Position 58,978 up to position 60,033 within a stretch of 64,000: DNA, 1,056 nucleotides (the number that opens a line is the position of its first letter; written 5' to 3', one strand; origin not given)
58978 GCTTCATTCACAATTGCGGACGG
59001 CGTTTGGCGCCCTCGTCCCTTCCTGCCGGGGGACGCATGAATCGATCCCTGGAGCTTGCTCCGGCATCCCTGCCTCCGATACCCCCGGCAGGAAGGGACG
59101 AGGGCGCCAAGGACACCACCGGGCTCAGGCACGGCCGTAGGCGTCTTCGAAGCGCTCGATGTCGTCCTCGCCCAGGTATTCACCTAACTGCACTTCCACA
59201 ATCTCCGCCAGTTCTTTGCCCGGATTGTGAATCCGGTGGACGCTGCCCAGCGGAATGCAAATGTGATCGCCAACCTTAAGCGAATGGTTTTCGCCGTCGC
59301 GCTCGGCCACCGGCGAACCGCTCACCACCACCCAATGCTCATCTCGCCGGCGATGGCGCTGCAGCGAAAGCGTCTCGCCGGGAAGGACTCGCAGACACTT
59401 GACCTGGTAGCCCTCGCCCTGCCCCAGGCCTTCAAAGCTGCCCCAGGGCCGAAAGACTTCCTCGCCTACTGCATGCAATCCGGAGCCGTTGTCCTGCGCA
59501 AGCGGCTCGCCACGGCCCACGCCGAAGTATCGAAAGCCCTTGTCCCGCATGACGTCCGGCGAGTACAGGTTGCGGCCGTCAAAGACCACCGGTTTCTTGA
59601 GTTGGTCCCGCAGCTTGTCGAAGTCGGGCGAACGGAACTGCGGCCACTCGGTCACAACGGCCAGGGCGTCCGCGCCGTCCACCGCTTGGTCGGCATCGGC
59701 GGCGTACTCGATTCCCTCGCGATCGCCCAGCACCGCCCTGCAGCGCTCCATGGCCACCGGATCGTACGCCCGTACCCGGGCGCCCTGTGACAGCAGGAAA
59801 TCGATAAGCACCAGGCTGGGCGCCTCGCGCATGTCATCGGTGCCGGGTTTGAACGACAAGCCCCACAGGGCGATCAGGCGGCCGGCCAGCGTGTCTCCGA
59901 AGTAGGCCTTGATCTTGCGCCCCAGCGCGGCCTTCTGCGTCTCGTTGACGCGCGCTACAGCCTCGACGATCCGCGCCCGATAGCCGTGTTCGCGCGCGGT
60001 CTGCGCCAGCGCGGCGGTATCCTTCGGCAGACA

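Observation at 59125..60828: UDP-glucose dehydrogenase fused to a ManC-type phosphomannose isomerase cupin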

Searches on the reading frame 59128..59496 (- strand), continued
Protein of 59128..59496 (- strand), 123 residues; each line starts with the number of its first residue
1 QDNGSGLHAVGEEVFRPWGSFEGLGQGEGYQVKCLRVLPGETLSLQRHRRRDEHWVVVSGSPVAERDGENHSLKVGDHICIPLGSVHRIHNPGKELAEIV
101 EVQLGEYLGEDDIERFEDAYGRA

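Call 28: find_encoding_contigs(protein=P0175, flank=5000, max_places=2)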
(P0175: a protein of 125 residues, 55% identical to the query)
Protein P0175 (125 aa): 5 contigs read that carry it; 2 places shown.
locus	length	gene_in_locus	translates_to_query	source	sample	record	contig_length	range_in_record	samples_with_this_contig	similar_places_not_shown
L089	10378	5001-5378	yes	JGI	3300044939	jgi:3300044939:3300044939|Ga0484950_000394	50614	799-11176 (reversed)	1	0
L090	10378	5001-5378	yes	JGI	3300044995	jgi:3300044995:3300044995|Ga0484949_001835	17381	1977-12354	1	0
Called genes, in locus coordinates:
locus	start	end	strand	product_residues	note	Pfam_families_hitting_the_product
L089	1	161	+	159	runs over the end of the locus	PF02542:YgbB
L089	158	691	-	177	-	-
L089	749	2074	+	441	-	PF02885:Glycos_trans_3N, PF00591:Glycos_transf_3, PF07831:PYNP_C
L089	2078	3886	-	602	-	PF01541:GIY-YIG, PF27096:UvrC_M, PF22920:UvrC_RNaseH, PF08459:UvrC_RNaseH_dom, PF14520:HHH_5, PF12826:HHH_2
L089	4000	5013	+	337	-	PF13439:Glyco_transf_4, PF00534:Glycos_transf_1, PF13692:Glyco_trans_1_4, PF26337:Gtf3_C (weak)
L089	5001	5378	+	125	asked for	PF01050:MannoseP_isomer, PF07883:Cupin_2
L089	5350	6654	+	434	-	-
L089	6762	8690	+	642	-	PF02784:Orn_Arg_deC_N, PF17810:Arg_decarb_HB, PF17944:Arg_decarbox_C (weak)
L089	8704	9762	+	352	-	PF01916:DS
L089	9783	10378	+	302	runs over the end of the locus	PF00491:Arginase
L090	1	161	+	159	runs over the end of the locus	PF02542:YgbB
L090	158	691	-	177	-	-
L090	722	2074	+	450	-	PF02885:Glycos_trans_3N, PF00591:Glycos_transf_3, PF07831:PYNP_C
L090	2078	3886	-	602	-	PF01541:GIY-YIG, PF27096:UvrC_M, PF22920:UvrC_RNaseH, PF08459:UvrC_RNaseH_dom, PF14520:HHH_5, PF12826:HHH_2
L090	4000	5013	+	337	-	PF13439:Glyco_transf_4, PF00534:Glycos_transf_1, PF13692:Glyco_trans_1_4, PF26337:Gtf3_C (weak)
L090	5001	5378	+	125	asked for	PF01050:MannoseP_isomer, PF07883:Cupin_2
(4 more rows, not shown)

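Call 51: find_encoding_contigs(protein=P0235, flank=6000, max_places=4)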
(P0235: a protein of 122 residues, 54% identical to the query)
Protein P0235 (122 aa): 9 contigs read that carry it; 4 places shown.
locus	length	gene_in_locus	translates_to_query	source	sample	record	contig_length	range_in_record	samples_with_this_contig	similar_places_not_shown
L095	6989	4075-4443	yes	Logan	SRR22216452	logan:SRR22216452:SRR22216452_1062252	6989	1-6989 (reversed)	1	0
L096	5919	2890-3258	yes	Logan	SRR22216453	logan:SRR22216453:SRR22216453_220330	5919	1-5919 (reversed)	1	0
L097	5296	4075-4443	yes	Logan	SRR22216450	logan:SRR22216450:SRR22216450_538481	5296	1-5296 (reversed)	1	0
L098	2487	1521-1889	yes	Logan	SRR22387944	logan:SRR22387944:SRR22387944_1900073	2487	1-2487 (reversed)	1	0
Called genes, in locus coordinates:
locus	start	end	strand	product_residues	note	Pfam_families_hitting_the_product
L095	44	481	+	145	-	PF13192:Thioredoxin_3 (faint), PF00462:Glutaredoxin (faint), PF21352:Zn_ribbon_Thio2, PF00085:Thioredoxin, PF13899:Thioredoxin_7 (weak), PF13098:Thioredoxin_2, PF13905:Thioredoxin_8 (faint)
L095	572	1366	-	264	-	PF00497:SBP_bac_3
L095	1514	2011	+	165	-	PF08534:Redoxin, PF00085:Thioredoxin (weak), PF00578:AhpC-TSA, PF13905:Thioredoxin_8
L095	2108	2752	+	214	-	PF01545:Cation_efflux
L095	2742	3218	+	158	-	PF28469:DUF8410 (weak)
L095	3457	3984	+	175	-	PF04828:GFA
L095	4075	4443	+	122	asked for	PF01050:MannoseP_isomer, PF07883:Cupin_2 (weak)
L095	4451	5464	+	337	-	PF00480:ROK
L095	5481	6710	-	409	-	PF00353:HemolysinCabind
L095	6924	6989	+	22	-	?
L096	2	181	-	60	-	?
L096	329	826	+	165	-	PF08534:Redoxin, PF00085:Thioredoxin (weak), PF00578:AhpC-TSA, PF13905:Thioredoxin_8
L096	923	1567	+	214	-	PF01545:Cation_efflux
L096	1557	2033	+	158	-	PF28469:DUF8410 (weak)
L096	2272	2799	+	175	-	PF04828:GFA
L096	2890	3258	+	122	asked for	PF01050:MannoseP_isomer, PF07883:Cupin_2 (weak)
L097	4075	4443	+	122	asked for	PF01050:MannoseP_isomer, PF07883:Cupin_2 (weak)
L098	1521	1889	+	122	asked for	PF01050:MannoseP_isomer, PF07883:Cupin_2 (weak)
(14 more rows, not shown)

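Call 52: find_encoding_contigs(protein=P0227, flank=6000, max_places=3)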
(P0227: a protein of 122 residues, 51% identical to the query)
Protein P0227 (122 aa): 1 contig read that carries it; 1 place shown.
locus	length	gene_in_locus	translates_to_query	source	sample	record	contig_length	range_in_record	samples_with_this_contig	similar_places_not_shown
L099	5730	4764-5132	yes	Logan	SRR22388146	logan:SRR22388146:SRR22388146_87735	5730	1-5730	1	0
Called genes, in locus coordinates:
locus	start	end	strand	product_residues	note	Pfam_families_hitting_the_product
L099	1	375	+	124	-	?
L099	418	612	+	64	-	PF11146:DUF2905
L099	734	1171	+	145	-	PF13192:Thioredoxin_3 (faint), PF21352:Zn_ribbon_Thio2, PF00085:Thioredoxin, PF13098:Thioredoxin_2, PF13905:Thioredoxin_8 (faint)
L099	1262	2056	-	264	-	PF00497:SBP_bac_3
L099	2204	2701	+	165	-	PF08534:Redoxin, PF00085:Thioredoxin (weak), PF00578:AhpC-TSA, PF13905:Thioredoxin_8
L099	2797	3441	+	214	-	PF01545:Cation_efflux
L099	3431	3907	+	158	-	PF28469:DUF8410 (weak)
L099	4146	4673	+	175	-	PF04828:GFA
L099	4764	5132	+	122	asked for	PF01050:MannoseP_isomer, PF07883:Cupin_2 (weak)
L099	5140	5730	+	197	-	?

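Call 70: search_solved_structures(query=A2, max_evalue=0.001, show_alignments=2)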
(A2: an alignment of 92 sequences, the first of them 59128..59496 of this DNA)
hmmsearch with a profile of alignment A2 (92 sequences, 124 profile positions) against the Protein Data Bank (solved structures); distinct sequences matched with E-value up to 0.001: 38.
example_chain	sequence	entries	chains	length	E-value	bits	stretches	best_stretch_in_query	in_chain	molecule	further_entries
3d82_A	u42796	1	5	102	7e-07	32.4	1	23-102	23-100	Cupin 2, conserved barrel domain protein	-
7zvm_A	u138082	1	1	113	1.2e-06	31.7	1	35-113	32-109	Mannose-6-phosphate isomerase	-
1y3t_A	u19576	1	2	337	1.2e-06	31.7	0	41-90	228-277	Hypothetical protein yxaG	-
2h0v_A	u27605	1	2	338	1.2e-06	31.7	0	41-90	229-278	Quercetin 2,3-dioxygenase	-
7zvy_G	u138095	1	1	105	1.2e-06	31.7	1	35-113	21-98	Cupin_2 domain-containing protein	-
7zvy_E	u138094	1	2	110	1.3e-06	31.5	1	35-113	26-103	Cupin_2 domain-containing protein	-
7zvy_B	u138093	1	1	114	1.4e-06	31.4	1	35-113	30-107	Cupin_2 domain-containing protein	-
7zvy_A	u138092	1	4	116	1.5e-06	31.4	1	34-113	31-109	Cupin_2 domain-containing protein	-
2gu9_A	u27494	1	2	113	2e-06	31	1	22-102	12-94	tetracenomycin polyketide synthesis protein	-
3h50_A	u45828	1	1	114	2e-06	30.9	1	22-102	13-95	Tetracenomycin polyketide synthesis protein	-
4mv2_A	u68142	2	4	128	1.1e-05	28.6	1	45-100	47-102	plu4264 | plu4264 protein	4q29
5uqp_A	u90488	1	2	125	1.3e-05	28.4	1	35-103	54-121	Cupin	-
1o4t_A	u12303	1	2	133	1.7e-05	28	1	35-103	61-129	putative oxalate decarboxylase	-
5tfz_A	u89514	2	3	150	2.1e-05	27.7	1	37-100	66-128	dimethylsulfoniopropionate lyase DddK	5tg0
6a55_A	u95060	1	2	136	2.1e-05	27.7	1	37-100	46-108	Novel protein with potential Cupin domain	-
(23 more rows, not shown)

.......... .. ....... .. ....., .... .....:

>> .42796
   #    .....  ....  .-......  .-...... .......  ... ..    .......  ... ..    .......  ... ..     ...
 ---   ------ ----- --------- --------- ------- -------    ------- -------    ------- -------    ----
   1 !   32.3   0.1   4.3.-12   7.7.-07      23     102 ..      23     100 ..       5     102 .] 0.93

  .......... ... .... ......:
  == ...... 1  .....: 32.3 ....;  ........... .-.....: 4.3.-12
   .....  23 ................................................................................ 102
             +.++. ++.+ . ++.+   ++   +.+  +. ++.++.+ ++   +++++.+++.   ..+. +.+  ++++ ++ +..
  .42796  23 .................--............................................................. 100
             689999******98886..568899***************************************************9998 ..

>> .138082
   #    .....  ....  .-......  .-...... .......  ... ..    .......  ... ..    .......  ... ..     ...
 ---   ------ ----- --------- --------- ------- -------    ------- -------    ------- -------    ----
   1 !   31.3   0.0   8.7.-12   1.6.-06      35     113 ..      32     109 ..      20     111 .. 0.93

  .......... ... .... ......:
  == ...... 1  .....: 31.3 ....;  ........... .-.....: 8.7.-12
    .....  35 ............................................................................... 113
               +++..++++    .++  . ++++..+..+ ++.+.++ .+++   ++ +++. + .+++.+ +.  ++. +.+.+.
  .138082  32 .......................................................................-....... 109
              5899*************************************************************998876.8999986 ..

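Call 76: predict_structure(alignment_id=A2)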
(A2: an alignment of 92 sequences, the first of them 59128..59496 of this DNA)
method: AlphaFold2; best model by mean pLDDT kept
length: 123 residues; sequences in the alignment: 92
mean_pLDDT: 93.0   pTM: 0.85
mean pLDDT of the five models: 93.0, 91.5, 91.2, 90.7, 90.3
residues with pLDDT >= 90: 106; 70-90: 10; 50-70: 4; < 50: 3
segments of 3 or more residues with pLDDT < 50: 1-3
pLDDT, mean of each block of 10 residues (from residue 1): 64 95 96 98 97 98 98 98 98 98 94 90 69
secondary structure, 60 per line:
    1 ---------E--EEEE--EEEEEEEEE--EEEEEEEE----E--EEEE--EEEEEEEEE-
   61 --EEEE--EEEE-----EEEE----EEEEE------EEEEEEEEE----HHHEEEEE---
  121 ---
elements in order: E13-16 E19-27 E30-37 E45-48 E51-59 E63-66 E69-72 E78-81 E86-90 E97-105 E113-117

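Call 80: fold_search(model_id=the predicted structure, library=pdb)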
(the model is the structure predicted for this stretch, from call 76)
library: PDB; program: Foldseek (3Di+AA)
matches with E <= 10: 1918; with E <= 0.001: 691
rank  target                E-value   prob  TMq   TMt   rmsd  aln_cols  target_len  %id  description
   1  2gu9_B                2.7e-08  1.00  0.63  0.70   1.6        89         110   28  Crystal structure of XC5357 from Xanthomonas campestris: A putative tetracenomycin polyketide synthesis protein adopti (released 2006-11-07)
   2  7zvy_B                2.9e-08  1.00  0.78  0.87   2.5       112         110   21  Thermococcus kadokarensis phosphomannose isomerase (released 2022-08-24)
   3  3h50                  3.2e-08  1.00  0.66  0.71   1.1        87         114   29  CRYSTAL STRUCTURE OF A TETRACENOMYCIN POLYKETIDE SYNTHESIS PROTEIN (TCMJ) FROM XANTHOMONAS CAMPESTRIS PV. CAMPESTRIS AT  (released 2009-05-05)
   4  6a55_A                3.6e-08  1.00  0.72  0.71   2.7       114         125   22  Crystal structure of DddK mutant Y122A (released 2019-02-20)
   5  1v70                  4.2e-08  1.00  0.67  0.78   2.3        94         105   20  Crystal Structure of probable antibiotics synthesis protein from Thermus thermophilus HB8 (released 2004-12-14)
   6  7zvm                  4.5e-08  1.00  0.77  0.90   1.4       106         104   21  Thermococcus barophilus phosphomannose isomerase protein structure at 1.6 A (released 2022-08-24)
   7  5tg0                  4.7e-08  1.00  0.73  0.66   3.5       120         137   22  Crystal structure of the dimethylsulfoniopropionate (DMSP) lyase DddK complexed with iron and zinc (released 2017-06-14)
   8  7zvy_A                5.2e-08  1.00  0.78  0.85   2.2       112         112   21  Thermococcus kadokarensis phosphomannose isomerase (released 2022-08-24)
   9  6a53_A                6.9e-08  1.00  0.73  0.71   2.4       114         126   23  Crystal structure of DddK (released 2019-02-20)
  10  7x85_A                7.3e-08  1.00  0.74  0.72   1.5        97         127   15  Crystal structure of chicken CENP-C Cupin domain (released 2023-03-15)
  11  3l2h_C                7.3e-08  1.00  0.62  0.50   3.1       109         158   17  Crystal structure of Putative sugar phosphate isomerase (AFE_0303) from Acidithiobacillus ferrooxidans ATCC 23270 at 1 (released 2009-12-29)
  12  4mv2_B                7.7e-08  1.00  0.66  0.68   4.1       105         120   21  Crystal structure of plu4264 protein from Photorhabdus luminescens (released 2013-10-02)
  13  7x85_C                8.1e-08  1.00  0.74  0.71   1.5        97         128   15  Crystal structure of chicken CENP-C Cupin domain (released 2023-03-15)
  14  5tfz_A                9.5e-08  1.00  0.72  0.70   2.7       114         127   22  Crystal structure of the dimethylsulfoniopropionate (DMSP) lyase DddK complexed with nickel and diacrylate (released 2017-06-14)
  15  3i7d_A                1.0e-07  1.00  0.64  0.51   1.6        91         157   27  Crystal structure of sugar phosphate isomerase from a cupin superfamily SPO2919 from Silicibacter pomeroyi (YP_168127. (released 2009-07-21)
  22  7zvy_H                1.3e-07  1.00  0.67  0.85   1.9        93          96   22  Thermococcus kadokarensis phosphomannose isomerase (released 2022-08-24)
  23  7zvy_E                1.3e-07  1.00  0.74  0.85   2.1       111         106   20  Thermococcus kadokarensis phosphomannose isomerase (released 2022-08-24)
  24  7zvy_G                1.6e-07  1.00  0.68  0.81   1.4        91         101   25  Thermococcus kadokarensis phosphomannose isomerase (released 2022-08-24)
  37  7zvy_F                3.0e-07  1.00  0.72  0.82   2.2       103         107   20  Thermococcus kadokarensis phosphomannose isomerase (released 2022-08-24)
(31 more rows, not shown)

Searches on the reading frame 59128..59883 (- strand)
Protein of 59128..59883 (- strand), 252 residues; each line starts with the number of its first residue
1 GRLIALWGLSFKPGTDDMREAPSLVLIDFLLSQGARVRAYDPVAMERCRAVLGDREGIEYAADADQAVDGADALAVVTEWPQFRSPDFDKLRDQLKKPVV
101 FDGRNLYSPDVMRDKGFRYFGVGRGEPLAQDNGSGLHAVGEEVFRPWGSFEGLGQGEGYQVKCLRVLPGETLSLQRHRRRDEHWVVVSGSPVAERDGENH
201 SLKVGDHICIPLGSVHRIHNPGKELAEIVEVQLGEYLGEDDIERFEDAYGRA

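Call 71: find_homologous_proteins(query=window:59128-59883:-, max_evalue=1e-10)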
Query window:59128-59883:- (252 aa): 7993 proteins with E <= 1e-10 among 8000 candidates; the best 120 are listed.
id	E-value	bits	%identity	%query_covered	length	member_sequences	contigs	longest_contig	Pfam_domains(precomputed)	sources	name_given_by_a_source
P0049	1.4e-143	495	85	100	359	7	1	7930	PF07883.18,PF00984.25,PF03720.23,PF01050.25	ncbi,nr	ncbi:MAG: nucleotide sugar dehydrogenase, partial [Gammaproteobacteria bacterium]|nr:nucleotide suga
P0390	2.4e-132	458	83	93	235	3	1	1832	PF07883.18,PF03720.23,PF01050.25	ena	-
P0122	4.5e-90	320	77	69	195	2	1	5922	PF07883.18,PF01050.25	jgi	-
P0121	3.2e-84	300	85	61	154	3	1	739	PF07883.18,PF01050.25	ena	-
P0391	6.2e-58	214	77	50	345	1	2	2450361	PF07883.18,PF03721.21,PF01050.25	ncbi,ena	ncbi:nucleotide sugar dehydrogenase [Candidatus Foliamicus sp.]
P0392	1.4e-48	184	64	50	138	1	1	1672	PF03720.23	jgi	jgi:UDPglucose 6-dehydrogenase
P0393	3.2e-48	182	66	50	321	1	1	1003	PF00984.25,PF03721.21,PF03720.23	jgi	jgi:UDPglucose 6-dehydrogenase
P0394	3.5e-48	182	67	50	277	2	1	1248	PF00984.25,PF03720.23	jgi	jgi:UDPglucose 6-dehydrogenase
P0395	3.6e-48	182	63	50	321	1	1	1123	PF00984.25,PF03721.21,PF03720.23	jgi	jgi:UDPglucose 6-dehydrogenase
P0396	7.0e-48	181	68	50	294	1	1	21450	PF00984.25,PF03721.21,PF03720.23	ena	-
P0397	7.2e-48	181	66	50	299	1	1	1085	PF00984.25,PF03721.21,PF03720.23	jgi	jgi:UDPglucose 6-dehydrogenase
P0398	1.4e-47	180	66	50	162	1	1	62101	PF03720.23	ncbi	-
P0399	2.4e-47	180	67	50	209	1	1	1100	PF00984.25,PF03720.23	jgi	jgi:UDPglucose 6-dehydrogenase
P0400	8.4e-47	178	65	50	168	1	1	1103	PF03720.23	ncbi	-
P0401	1.2e-46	177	66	50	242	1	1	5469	PF00984.25,PF03720.23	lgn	-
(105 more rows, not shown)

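Call 86: search_protein_families(library=pfam, proteins=[P0391], max_evalue=0.001)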
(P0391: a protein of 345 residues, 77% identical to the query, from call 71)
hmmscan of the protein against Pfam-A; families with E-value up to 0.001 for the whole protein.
P0391 (345 aa): 3 families
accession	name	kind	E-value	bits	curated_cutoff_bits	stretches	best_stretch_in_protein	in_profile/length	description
PF03721.20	UDPG_MGDP_dh_N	-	2.7e-55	187.3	27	1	1-185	1-185/187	UDP-glucose/GDP-mannose dehydrogenase family, NAD binding domain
PF01050.24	MannoseP_isomer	-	1.8e-35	122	23.6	1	233-340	9-116/116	Mannose-6-phosphate isomerase C-terminal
PF07883.17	Cupin_2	-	3.3e-11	43.2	27.2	1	258-324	4-69/70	Cupin domain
